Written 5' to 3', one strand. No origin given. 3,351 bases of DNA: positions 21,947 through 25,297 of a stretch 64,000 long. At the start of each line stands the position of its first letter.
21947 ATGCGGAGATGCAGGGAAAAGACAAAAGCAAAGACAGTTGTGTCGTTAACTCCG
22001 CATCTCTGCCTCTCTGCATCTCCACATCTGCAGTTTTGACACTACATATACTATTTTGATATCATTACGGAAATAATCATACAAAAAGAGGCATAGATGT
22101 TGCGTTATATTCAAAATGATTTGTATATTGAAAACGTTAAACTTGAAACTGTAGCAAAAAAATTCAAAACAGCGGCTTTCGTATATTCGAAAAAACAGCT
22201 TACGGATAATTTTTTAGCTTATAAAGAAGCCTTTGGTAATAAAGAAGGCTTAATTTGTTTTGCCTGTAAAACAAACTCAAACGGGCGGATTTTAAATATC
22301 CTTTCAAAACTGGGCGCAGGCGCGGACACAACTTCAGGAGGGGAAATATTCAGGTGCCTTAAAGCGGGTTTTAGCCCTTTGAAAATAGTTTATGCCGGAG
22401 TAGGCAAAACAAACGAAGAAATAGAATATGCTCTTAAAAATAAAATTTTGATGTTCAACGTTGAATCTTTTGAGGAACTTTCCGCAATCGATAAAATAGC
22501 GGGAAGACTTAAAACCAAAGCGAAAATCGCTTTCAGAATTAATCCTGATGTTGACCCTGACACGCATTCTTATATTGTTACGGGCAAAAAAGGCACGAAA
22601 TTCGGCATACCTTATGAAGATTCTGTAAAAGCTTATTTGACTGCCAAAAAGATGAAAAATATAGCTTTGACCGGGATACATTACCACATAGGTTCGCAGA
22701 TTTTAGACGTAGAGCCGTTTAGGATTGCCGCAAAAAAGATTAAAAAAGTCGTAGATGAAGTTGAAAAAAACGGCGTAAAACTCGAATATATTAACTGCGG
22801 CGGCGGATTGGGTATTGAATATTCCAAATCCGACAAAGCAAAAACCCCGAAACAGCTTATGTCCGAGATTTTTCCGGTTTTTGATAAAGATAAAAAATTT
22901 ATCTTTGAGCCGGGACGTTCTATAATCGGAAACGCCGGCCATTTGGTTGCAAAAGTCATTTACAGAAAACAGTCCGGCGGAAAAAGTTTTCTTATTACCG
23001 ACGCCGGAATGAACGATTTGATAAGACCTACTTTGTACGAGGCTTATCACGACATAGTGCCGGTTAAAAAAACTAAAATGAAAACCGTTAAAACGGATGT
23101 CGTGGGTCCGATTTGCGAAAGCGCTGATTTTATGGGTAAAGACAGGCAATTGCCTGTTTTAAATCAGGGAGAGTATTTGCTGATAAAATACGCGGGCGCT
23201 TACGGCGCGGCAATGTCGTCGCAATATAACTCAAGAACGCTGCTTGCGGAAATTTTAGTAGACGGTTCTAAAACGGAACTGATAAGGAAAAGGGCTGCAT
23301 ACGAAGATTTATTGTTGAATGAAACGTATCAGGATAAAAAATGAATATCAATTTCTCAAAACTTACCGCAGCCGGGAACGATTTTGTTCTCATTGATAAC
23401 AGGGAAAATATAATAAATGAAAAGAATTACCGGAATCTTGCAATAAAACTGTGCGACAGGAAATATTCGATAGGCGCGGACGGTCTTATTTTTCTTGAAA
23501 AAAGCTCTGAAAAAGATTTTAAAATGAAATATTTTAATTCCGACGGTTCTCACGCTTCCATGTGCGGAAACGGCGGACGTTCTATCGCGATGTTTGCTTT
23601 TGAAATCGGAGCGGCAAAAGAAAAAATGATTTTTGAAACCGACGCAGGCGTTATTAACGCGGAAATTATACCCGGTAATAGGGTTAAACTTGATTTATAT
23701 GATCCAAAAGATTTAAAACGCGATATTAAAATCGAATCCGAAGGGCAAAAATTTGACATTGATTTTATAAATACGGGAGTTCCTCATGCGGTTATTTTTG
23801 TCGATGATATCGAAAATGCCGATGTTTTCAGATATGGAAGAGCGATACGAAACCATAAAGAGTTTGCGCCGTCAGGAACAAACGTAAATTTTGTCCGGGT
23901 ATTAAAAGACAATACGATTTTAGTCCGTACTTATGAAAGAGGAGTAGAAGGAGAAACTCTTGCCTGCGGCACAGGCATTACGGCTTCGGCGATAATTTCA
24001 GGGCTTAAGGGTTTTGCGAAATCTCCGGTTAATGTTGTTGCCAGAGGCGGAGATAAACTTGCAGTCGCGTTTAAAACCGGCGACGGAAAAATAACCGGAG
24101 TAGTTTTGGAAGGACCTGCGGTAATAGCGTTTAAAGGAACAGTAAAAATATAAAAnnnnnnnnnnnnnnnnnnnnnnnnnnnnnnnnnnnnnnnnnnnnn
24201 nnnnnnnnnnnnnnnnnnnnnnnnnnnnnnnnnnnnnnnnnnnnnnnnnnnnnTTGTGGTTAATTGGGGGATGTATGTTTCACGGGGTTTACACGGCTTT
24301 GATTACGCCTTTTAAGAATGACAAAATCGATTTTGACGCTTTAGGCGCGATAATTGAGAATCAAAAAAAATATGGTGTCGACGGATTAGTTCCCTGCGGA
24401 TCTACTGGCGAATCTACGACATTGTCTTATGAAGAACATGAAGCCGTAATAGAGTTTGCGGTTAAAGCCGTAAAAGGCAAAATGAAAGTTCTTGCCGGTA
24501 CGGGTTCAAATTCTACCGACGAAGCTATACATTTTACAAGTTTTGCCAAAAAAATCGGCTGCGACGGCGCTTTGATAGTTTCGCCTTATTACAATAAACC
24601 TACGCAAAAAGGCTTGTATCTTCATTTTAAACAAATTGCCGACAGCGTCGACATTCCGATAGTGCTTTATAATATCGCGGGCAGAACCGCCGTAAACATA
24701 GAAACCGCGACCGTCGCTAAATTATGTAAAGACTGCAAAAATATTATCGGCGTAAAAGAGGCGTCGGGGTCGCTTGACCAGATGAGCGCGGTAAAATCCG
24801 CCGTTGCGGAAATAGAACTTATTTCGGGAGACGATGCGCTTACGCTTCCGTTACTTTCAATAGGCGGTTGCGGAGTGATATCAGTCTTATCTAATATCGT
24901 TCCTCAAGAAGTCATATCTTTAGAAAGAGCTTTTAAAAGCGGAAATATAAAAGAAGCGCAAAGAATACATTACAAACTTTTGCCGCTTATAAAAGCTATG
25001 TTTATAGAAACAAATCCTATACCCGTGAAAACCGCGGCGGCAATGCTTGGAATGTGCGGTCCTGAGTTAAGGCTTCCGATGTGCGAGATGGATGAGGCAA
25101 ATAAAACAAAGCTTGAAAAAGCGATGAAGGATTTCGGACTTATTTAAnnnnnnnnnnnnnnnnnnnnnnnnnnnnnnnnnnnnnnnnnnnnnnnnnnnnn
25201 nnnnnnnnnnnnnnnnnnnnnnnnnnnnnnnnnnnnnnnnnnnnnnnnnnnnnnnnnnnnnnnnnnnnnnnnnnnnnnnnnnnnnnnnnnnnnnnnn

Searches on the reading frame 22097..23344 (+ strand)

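Call 67: search_protein_families(library=pfam, proteins=[window:22097-23344:+], max_evalue=0.00001)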
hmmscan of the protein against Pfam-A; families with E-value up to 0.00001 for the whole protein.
window:22097-23344:+ (415 aa): 2 families
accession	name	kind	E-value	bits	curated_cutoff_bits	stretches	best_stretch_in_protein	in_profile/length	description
PF02784.22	Orn_Arg_deC_N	-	7.4e-61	206.1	23.4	1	34-277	3-246/247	Pyridoxal-dependent decarboxylase, pyridoxal binding domain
PF00278.28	Orn_DAP_Arg_deC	-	4.5e-29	101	23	1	100-367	5-95/95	Pyridoxal-dependent decarboxylase, C-terminal sheet domain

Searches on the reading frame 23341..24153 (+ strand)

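Call 67: search_protein_families(library=pfam, proteins=[window:23341-24153:+], max_evalue=0.00001)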
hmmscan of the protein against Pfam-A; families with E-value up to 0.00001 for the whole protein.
window:23341-24153:+ (270 aa): 1 family
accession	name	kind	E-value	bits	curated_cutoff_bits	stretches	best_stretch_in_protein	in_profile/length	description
PF01678.24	DAP_epimerase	-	2.3e-48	163.7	34.7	2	5-111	1-106/121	Diaminopimelate epimerase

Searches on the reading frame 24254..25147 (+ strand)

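Call 67: search_protein_families(library=pfam, proteins=[window:24254-25147:+], max_evalue=0.00001)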
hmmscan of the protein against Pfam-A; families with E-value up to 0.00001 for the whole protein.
window:24254-25147:+ (297 aa): 1 family
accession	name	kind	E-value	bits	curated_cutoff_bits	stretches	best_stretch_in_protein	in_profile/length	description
PF00701.28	DHDPS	-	5.2e-92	308.1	22.1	1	9-292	2-287/289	Dihydrodipicolinate synthetase family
